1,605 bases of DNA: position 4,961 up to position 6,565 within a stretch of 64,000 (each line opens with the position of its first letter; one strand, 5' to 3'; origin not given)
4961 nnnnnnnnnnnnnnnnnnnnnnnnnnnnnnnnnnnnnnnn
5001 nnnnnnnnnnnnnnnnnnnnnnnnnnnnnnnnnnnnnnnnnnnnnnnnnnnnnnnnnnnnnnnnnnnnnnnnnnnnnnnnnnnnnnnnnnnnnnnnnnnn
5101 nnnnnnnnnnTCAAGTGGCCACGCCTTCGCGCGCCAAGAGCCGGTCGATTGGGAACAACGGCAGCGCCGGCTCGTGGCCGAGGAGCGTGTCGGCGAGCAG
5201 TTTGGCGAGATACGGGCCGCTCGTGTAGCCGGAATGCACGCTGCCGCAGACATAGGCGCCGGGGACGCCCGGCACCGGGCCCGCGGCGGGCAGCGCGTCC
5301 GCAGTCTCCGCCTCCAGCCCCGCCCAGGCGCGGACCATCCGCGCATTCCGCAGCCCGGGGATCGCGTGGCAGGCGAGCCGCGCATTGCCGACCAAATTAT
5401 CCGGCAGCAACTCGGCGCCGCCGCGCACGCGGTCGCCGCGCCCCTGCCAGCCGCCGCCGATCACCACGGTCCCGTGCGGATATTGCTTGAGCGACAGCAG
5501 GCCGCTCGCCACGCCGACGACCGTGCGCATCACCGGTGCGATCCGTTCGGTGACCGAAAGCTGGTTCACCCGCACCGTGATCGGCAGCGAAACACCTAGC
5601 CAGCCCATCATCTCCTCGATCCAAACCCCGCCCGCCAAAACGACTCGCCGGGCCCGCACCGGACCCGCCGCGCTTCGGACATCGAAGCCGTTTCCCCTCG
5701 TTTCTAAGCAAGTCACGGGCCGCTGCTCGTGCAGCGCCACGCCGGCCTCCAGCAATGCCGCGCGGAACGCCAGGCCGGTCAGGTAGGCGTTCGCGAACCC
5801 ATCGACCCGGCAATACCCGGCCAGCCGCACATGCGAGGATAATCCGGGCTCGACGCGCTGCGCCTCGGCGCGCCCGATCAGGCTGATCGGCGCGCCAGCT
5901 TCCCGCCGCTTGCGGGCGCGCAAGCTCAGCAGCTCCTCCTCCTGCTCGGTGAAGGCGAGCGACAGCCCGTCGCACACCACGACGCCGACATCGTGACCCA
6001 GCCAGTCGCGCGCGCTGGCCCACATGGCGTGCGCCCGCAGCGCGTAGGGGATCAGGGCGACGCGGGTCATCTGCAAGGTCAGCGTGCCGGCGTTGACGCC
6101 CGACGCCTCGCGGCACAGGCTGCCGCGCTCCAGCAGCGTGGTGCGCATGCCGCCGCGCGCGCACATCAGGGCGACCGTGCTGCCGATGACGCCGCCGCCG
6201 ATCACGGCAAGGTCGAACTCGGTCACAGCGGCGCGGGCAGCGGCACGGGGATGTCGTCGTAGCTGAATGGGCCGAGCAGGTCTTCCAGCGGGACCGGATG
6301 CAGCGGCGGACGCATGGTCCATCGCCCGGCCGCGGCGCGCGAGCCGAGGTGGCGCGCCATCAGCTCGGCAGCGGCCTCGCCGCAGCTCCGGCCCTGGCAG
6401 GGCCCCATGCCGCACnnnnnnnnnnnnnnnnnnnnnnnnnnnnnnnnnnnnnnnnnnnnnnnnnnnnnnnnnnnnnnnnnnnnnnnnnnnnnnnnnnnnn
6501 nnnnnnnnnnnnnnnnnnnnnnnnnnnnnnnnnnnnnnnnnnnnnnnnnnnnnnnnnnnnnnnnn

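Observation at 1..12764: Composite catabolic island with a sugar-type and an amino-acid-type ABC importer, two paralogous binding proteins and an embedded H-x-H hydrolase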

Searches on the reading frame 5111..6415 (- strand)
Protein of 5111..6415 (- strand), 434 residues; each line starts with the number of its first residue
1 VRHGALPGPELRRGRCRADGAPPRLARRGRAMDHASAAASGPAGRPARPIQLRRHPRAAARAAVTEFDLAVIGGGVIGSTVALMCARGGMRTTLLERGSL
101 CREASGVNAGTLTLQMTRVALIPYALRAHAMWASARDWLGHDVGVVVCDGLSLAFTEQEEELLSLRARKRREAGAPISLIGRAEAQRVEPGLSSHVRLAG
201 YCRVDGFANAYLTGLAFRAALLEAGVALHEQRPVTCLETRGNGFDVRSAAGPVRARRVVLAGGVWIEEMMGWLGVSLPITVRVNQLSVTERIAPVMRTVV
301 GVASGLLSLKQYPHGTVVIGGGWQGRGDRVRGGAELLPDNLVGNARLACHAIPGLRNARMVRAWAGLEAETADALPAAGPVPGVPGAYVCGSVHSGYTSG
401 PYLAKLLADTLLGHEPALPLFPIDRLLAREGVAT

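Call 8: search_protein_families(library=pfam, proteins=[window:5111-6415:-])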
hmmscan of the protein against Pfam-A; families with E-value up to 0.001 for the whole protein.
window:5111-6415:- (434 aa): 3 families
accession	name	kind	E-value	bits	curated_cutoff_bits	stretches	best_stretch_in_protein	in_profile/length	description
PF01266.30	DAO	-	1.8e-44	153.1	27.9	1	68-409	1-352/353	FAD dependent oxidoreductase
PF07992.20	Pyr_redox_2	-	0.0004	20.3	26.1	0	67-102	143-178/291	Pyridine nucleotide-disulphide oxidoreductase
PF13738.12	Pyr_redox_3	-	0.00065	19.5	30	0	225-265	95-135/305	Pyridine nucleotide-disulphide oxidoreductase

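Call 10: search_protein_families(library=ncbifam, proteins=[window:5111-6415:-], max_evalue=0.00001)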
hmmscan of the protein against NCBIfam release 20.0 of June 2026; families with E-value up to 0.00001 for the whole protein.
window:5111-6415:- (434 aa): 11 families
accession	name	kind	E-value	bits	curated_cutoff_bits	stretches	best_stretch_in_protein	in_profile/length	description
TIGR02352.1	thiamin_ThiO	equivalog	4e-30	105.1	250.8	1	70-413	2-349/351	glycine oxidase ThiO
TIGR01373.1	soxB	subfamily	1.7e-19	70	529.45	1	65-416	29-387/407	sarcosine oxidase subunit beta family protein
NF002480.1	PRK01747.1-1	equivalog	2.9e-16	59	540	1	52-383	234-567/645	bifunctional tRNA (5-methylaminomethyl-2-thiouridine)(34)-methyltransferase MnmC2/FAD-dependent 5-carboxymethylaminomethyl-2-thiouridine(34)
NF050086.1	pipecolate_AmaA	exception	1.9e-12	46.5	600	1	151-268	124-239/425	L-pipecolate oxidase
TIGR03197.1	MnmC_Cterm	equivalog_domain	2.4e-12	46.6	174.2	1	69-269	2-206/400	FAD-dependent 5-carboxymethylaminomethyl-2-thiouridine(34) oxidoreductase MnmC1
NF008425.0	PRK11259.1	equivalog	4e-12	45.8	257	1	65-281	3-218/377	N-methyl-L-tryptophan oxidase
TIGR03364.1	HpnW_proposed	hypoth_equivalog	4.5e-12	45.7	285.1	1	68-272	2-203/365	TIGR03364 family FAD-dependent oxidoreductase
NF001933.0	PRK00711.1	subfamily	8.1e-12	44.9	383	0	170-279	157-270/429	D-amino acid dehydrogenase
NF033460.1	glycerol3P_ox_II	equivalog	7.4e-08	31.9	460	1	67-269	2-211/361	type 2 glycerol-3-phosphate oxidase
TIGR03329.1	Phn_aa_oxid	hypoth_equivalog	6.7e-07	28.4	632.8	0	218-297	190-266/460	putative aminophosphonate oxidoreductase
TIGR01377.1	soxA_mon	subfamily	6.4e-06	25.2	479.65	0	67-280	1-214/381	amino oxidase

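Call 34: search_solved_structures(query=window:5111-6226:-, max_evalue=1e-8)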
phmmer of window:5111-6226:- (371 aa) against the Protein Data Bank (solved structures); distinct sequences matched with E-value up to 1e-8: 13.
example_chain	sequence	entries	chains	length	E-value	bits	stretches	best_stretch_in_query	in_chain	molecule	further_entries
4ysh_A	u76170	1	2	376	1.9e-30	109.2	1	3-361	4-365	Glycine oxidase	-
3if9_A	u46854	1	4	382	1e-20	77.1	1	4-362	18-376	Glycine oxidase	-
1ryi_A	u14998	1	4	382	1.3e-19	73.5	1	4-353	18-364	GLYCINE OXIDASE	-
9woz_A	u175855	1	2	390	1.4e-19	73.5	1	4-362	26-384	Glycine oxidase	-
7cyx_A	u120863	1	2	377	1.9e-19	73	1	3-353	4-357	Glycine oxidase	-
1ng3_A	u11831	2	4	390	2.6e-19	72.5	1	4-362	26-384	Glycine oxidase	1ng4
5fjm_A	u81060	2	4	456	7.4e-19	71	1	2-225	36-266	L-AMINO ACID DEAMINASE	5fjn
1y56_B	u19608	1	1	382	3.2e-18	69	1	5-357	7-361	sarcosine oxidase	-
5l46_A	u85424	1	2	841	9.1e-18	67.5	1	6-361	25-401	Dimethylglycine dehydrogenase, mitochondrial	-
4pab_A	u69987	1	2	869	2.9e-17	65.8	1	6-361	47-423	Dimethylglycine dehydrogenase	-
5i39_A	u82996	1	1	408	5.3e-17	64.9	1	4-359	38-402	L-amino acid deaminase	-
4p9s_A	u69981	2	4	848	6.8e-16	61.3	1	6-361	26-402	Dimethylglycine dehydrogenase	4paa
5hxw_A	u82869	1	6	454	2e-15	59.8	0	4-217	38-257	L-amino acid deaminase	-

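Call 72: search_dna_similar(query=window:5111-6226:-, collection=plasmids, mode=protein, max_rows=30)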
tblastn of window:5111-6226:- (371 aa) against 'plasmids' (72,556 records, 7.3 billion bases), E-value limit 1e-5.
Records with a match: 437; places in all: 566; records where one place covers at least 80% of the query: 416.
Best place of each record, by identity: <60% 437.
By first word of the organism name: Agrobacterium 98; Sinorhizobium 77; Rhizobium 62; Ralstonia 32; Azospirillum 19; Paraburkholderia 15; Burkholderia 13; Paracoccus 12; Caballeronia 10; Ensifer 8; and 51 more.
By predicted mobility (MOB-suite, as given by PLSDB): non-mobilizable 217; conjugative 191; mobilizable 29.
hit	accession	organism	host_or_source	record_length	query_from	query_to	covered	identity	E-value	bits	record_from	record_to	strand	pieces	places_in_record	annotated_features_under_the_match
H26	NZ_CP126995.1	Acidisoma sp. PAMC 29798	cell culture,lichen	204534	1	368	99%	58.5%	5e-104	343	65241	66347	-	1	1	FAD-dependent oxidoreductase | (2Fe-2S)-binding protein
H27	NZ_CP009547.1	Burkholderia sp. 2002721687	water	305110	3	371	99%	57.3%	1e-109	359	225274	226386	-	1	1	FAD-dependent oxidoreductase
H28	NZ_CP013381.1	Burkholderia humptydooensis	water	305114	3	371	99%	57.3%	1e-109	359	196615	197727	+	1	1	FAD-dependent oxidoreductase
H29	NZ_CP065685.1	Burkholderia humptydooensis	-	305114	3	371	99%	57.3%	1e-109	359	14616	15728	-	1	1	FAD-dependent oxidoreductase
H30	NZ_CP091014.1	Burkholderia cenocepacia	-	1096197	3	371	99%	57.3%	1e-108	356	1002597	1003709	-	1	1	none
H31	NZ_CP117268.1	Rhizobium rhododendri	Rhododendron sp.,pure bacterial ...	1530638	4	367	98%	56.4%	1e-107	353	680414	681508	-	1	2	record has no annotation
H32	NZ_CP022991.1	Paraburkholderia aromaticivorans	-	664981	4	365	98%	56.4%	8e-97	322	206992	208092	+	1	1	FAD-binding oxidoreductase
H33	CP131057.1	Hyphomicrobiales bacterium UR115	tomato,bacteria,rhizosphere soil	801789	4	365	98%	54.6%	6e-108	354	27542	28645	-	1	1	none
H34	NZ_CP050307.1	Rhizobium lusitanum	Oxytropis pumilio,cell culture,root ...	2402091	4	364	97%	54.4%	2e-106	349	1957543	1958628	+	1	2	none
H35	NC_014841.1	Pantoea sp. At-9b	-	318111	2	367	99%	51.4%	2e-106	350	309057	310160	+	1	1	FAD-binding oxidoreductase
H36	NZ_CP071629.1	Rhizobium leguminosarum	lentil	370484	4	367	98%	45.1%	7e-81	276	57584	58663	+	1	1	FAD-binding oxidoreductase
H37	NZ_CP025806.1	Sulfitobacter sp. SK012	Marine Sediment,North Sea (sediment)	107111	17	369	95%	43.5%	2e-73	254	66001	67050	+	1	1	FAD-dependent oxidoreductase | SDR family oxidoreductase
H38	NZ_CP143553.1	Burkholderia multivorans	Homo sapiens,bronchoalveolar lavage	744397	3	370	99%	36.1%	1e-39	157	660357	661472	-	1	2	FAD-binding oxidoreductase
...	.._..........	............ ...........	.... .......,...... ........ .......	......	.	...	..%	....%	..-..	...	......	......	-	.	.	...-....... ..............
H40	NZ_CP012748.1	Paraburkholderia caribensis MBA4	soil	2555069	3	370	99%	34.4%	1e-35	145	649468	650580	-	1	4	none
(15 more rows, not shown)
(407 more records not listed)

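Call 73: get_annotated_region(hit=H27, flank=9000)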
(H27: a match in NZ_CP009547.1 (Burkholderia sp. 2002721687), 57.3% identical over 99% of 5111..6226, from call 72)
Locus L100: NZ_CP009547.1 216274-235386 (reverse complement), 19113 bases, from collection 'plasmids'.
description: Burkholderia sp. 2002721687 plasmid pBTU, complete sequence
organism: Burkholderia sp. 2002721687 (NCBI taxid 1468409)
taxonomy: Bacteria; Pseudomonadota; Betaproteobacteria; Burkholderiales; Burkholderiaceae; Burkholderia; Burkholderia sp. 2002721687
host: -; source: water; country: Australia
typing (MOB-suite, as given by PLSDB): conjugative; replicon rep_cluster_523; relaxase MOBF; mating-pair formation MPF_F
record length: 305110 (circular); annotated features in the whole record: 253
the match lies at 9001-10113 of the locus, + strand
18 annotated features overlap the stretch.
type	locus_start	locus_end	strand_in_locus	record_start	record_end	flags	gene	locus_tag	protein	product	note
CDS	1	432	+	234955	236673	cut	-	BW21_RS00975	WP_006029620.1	tannase/feruloyl esterase family alpha/beta hydrolase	-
CDS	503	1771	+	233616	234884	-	-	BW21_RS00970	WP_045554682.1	IS256 family transposase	-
CDS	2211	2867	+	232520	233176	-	-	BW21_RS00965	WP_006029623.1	GntR family transcriptional regulator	-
CDS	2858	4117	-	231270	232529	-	-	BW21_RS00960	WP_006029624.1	M20/M25/M40 family metallo-hydrolase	-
CDS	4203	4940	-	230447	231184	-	-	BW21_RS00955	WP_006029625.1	amino acid ABC transporter ATP-binding protein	-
CDS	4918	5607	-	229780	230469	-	-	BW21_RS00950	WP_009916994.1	amino acid ABC transporter permease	GO:0006865 - amino acid transport [Evidence IEA]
CDS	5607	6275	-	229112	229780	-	-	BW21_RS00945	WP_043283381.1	amino acid ABC transporter permease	GO:0006865 - amino acid transport [Evidence IEA]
CDS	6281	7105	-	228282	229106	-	-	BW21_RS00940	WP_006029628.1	transporter substrate-binding domain-containing protein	-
CDS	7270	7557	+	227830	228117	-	-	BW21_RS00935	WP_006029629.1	(2Fe-2S)-binding protein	-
CDS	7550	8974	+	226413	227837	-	-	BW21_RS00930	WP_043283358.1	NAD(P)/FAD-dependent oxidoreductase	-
CDS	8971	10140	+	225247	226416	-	-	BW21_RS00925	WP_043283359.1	FAD-dependent oxidoreductase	-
CDS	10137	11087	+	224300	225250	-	-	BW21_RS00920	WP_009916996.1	dihydrodipicolinate synthase family protein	GO:0009436 - glyoxylate catabolic process [Evidence IEA]; GO:0071704 - organic substance metabolic process [Evidence ...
CDS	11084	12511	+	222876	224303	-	hydA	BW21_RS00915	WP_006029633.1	dihydropyrimidinase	GO:0008152 - metabolic process [Evidence IEA]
CDS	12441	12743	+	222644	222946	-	-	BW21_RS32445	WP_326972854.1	zinc ribbon domain-containing protein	-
CDS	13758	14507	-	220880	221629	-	-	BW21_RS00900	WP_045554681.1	electron transfer flavoprotein subunit beta/FixA family protein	-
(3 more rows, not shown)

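Call 74: get_annotated_region(hit=H26, flank=9000)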
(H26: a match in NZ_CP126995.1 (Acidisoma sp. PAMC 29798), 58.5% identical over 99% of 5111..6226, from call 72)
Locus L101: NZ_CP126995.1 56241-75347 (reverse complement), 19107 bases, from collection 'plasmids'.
description: Acidisoma sp. PAMC 29798 plasmid unnamed1, complete sequence
organism: Acidisoma sp. PAMC 29798 (NCBI taxid 3040935)
taxonomy: Bacteria; Pseudomonadota; Alphaproteobacteria; Rhodospirillales; Acetobacteraceae; Acidisoma; Acidisoma sp. PAMC 29798
host: -; source: cell culture,lichen; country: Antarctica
typing (MOB-suite, as given by PLSDB): non-mobilizable
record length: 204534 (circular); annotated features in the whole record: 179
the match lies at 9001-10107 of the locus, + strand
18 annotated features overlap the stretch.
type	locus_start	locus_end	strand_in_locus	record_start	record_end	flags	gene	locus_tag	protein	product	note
CDS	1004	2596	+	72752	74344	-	-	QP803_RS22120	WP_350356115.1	ISL3 family transposase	-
CDS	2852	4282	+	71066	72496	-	hydA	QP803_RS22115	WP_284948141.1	dihydropyrimidinase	GO:0008152 - metabolic process [Evidence IEA]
CDS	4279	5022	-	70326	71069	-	-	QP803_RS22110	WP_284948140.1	amino acid ABC transporter ATP-binding protein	-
CDS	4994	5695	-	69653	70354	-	-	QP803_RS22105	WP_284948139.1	amino acid ABC transporter permease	GO:0006865 - amino acid transport [Evidence IEA]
CDS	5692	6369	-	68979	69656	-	-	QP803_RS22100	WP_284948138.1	amino acid ABC transporter permease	GO:0006865 - amino acid transport [Evidence IEA]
CDS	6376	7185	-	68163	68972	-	-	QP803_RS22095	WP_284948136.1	transporter substrate-binding domain-containing protein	-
CDS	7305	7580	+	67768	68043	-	-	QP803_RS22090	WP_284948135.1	(2Fe-2S)-binding protein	-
CDS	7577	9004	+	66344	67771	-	-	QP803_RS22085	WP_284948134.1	(2Fe-2S)-binding protein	-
CDS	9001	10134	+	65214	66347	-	-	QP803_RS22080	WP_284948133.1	FAD-dependent oxidoreductase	-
CDS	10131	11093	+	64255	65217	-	-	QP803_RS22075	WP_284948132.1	dihydrodipicolinate synthase family protein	GO:0009436 - glyoxylate catabolic process [Evidence IEA]; GO:0071704 - organic substance metabolic process [Evidence ...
CDS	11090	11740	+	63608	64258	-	-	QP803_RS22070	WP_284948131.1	GntR family transcriptional regulator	-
CDS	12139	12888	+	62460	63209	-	-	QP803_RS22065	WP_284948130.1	transposase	-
CDS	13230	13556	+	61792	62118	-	-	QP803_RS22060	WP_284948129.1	transposase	-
CDS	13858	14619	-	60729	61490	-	-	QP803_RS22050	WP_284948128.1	DeoR/GlpR family DNA-binding transcription regulator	-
CDS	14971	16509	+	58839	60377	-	-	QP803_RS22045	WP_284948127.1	ABC transporter substrate-binding protein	-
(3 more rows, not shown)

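Call 75: get_annotated_region(hit=H35, flank=9000)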
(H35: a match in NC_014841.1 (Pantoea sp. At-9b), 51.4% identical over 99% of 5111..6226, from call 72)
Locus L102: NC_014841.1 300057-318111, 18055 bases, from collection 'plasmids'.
description: Pantoea sp. At-9b plasmid pPAT9B04, complete sequence
organism: Pantoea sp. At-9b (NCBI taxid 592316)
taxonomy: Bacteria; Pseudomonadota; Gammaproteobacteria; Enterobacterales; Erwiniaceae; Pantoea; Pantoea sp. At-9b
host: -; source: -; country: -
typing (MOB-suite, as given by PLSDB): non-mobilizable; replicon rep_cluster_962
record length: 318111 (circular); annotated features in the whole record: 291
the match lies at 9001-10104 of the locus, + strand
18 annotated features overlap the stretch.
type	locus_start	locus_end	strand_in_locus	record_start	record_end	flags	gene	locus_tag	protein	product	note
CDS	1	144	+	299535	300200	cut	-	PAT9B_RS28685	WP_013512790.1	aspartate/glutamate racemase family protein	GO:0006807 - nitrogen compound metabolic process [Evidence IEA]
CDS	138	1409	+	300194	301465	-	-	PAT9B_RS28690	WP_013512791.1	3-oxo-tetronate kinase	-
CDS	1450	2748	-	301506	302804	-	-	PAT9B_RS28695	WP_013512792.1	MFS transporter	GO:0055085 - transmembrane transport [Evidence IEA]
CDS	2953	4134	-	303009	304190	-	-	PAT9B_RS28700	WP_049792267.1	alanine--glyoxylate aminotransferase family protein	-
CDS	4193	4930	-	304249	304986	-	-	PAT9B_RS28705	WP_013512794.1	amino acid ABC transporter ATP-binding protein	-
CDS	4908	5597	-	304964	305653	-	-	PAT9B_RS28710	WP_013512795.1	amino acid ABC transporter permease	GO:0006865 - amino acid transport [Evidence IEA]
CDS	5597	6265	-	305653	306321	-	-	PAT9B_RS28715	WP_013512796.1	amino acid ABC transporter permease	GO:0006865 - amino acid transport [Evidence IEA]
CDS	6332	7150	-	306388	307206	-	-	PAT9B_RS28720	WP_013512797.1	transporter substrate-binding domain-containing protein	-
CDS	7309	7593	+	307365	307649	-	-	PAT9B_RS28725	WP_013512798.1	(2Fe-2S)-binding protein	-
CDS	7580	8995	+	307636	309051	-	-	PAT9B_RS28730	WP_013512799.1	NAD(P)/FAD-dependent oxidoreductase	-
CDS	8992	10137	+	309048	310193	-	-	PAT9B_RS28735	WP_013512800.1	FAD-binding oxidoreductase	-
CDS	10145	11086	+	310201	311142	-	-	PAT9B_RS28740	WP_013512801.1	dihydrodipicolinate synthase family protein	GO:0009436 - glyoxylate catabolic process [Evidence IEA]; GO:0071704 - organic substance metabolic process [Evidence ...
CDS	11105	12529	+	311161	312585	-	hydA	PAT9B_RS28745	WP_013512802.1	dihydropyrimidinase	GO:0008152 - metabolic process [Evidence IEA]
CDS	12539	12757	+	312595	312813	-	-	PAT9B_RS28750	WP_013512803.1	zinc ribbon domain-containing protein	-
CDS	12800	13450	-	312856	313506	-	-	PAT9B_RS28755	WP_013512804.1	GntR family transcriptional regulator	-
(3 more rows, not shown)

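Call 78: get_annotated_region(hit=H32, flank=8000)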
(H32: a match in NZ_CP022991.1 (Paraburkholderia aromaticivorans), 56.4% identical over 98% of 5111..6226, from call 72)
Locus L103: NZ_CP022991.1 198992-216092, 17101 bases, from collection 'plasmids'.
description: Paraburkholderia aromaticivorans strain BN5 plasmid pBN1, complete sequence
organism: Paraburkholderia aromaticivorans (NCBI taxid 2026199)
taxonomy: Bacteria; Pseudomonadota; Betaproteobacteria; Burkholderiales; Burkholderiaceae; Paraburkholderia; Paraburkholderia aromaticivorans
host: -; source: -; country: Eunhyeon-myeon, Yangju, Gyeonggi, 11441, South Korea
typing (MOB-suite, as given by PLSDB): non-mobilizable
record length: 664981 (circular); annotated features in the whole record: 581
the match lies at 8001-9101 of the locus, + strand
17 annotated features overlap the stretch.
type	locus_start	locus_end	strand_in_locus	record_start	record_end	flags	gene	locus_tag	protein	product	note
CDS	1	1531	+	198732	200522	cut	-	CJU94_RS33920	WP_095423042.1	chloride channel protein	GO:0006821 - chloride transport [Evidence IEA]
CDS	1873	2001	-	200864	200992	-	-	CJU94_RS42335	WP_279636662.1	hypothetical protein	-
CDS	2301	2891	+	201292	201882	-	-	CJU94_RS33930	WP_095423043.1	GntR family transcriptional regulator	-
CDS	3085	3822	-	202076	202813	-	-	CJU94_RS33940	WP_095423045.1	amino acid ABC transporter ATP-binding protein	-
CDS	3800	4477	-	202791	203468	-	-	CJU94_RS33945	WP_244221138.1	amino acid ABC transporter permease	GO:0006865 - amino acid transport [Evidence IEA]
CDS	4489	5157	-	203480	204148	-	-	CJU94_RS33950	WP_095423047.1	amino acid ABC transporter permease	GO:0006865 - amino acid transport [Evidence IEA]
CDS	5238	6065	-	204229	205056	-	-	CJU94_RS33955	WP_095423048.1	transporter substrate-binding domain-containing protein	-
CDS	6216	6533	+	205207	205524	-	-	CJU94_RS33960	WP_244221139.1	(2Fe-2S)-binding protein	-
CDS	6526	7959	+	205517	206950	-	-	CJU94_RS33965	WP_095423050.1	(2Fe-2S)-binding protein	-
CDS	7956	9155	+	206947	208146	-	-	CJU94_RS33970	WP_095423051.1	FAD-binding oxidoreductase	-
CDS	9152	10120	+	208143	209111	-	-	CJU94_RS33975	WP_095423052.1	dihydrodipicolinate synthase family protein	GO:0009436 - glyoxylate catabolic process [Evidence IEA]; GO:0071704 - organic substance metabolic process [Evidence ...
CDS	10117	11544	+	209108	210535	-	hydA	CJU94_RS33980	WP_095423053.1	dihydropyrimidinase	GO:0008152 - metabolic process [Evidence IEA]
CDS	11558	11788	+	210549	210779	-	-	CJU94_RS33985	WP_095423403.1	FmdB family zinc ribbon protein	-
CDS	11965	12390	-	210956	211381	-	-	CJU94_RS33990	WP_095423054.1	DUF3830 family protein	-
CDS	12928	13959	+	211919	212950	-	-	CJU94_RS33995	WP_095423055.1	acetamidase/formamidase family protein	-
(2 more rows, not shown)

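Call 79: get_annotated_region(hit=H36, flank=8000)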
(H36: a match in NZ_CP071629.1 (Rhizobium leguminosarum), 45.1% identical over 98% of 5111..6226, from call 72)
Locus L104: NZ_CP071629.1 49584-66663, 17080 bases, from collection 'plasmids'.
description: Rhizobium leguminosarum strain GLR17 plasmid p3, complete sequence
organism: Rhizobium leguminosarum (NCBI taxid 384)
taxonomy: Bacteria; Pseudomonadota; Alphaproteobacteria; Hyphomicrobiales; Rhizobiaceae; Rhizobium; Rhizobium leguminosarum
host: -; source: lentil; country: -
typing (MOB-suite, as given by PLSDB): conjugative; relaxase MOBP; mating-pair formation MPF_T
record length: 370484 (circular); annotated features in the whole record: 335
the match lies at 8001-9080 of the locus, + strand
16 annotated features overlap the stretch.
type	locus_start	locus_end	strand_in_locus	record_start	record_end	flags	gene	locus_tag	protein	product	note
CDS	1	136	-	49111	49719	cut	-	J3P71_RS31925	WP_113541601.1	hypothetical protein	-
CDS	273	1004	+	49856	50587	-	-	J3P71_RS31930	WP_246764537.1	IclR family transcriptional regulator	GO:0006355 - regulation of DNA-templated transcription [Evidence IEA]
CDS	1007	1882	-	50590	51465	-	-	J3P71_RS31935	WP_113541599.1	3-keto-5-aminohexanoate cleavage protein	-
CDS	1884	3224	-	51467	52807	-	-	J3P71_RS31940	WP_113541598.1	aspartate aminotransferase family protein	-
CDS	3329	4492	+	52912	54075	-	-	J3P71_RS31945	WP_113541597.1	CoA transferase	-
CDS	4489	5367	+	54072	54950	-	-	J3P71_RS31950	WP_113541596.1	SMP-30/gluconolactonase/LRE family protein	-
CDS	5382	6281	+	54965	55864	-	-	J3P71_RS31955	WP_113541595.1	dihydrodipicolinate synthase family protein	GO:0009436 - glyoxylate catabolic process [Evidence IEA]; GO:0071704 - organic substance metabolic process [Evidence ...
CDS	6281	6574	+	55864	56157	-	-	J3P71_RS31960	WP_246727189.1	(2Fe-2S)-binding protein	-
CDS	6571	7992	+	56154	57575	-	-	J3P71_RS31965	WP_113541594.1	NAD(P)/FAD-dependent oxidoreductase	-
CDS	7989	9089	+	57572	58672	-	-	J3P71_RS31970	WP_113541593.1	FAD-binding oxidoreductase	-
CDS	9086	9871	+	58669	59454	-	-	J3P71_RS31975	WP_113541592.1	SDR family oxidoreductase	-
CDS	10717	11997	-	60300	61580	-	-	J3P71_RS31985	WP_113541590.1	DUF3422 domain-containing protein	-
CDS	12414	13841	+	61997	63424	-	-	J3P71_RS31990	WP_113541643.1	aldehyde dehydrogenase family protein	-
CDS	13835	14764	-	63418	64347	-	-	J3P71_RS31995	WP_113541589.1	LysR family transcriptional regulator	-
CDS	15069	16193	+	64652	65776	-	argE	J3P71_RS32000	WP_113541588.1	acetylornithine deacetylase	GO:0006592 - ornithine biosynthetic process [Evidence IEA]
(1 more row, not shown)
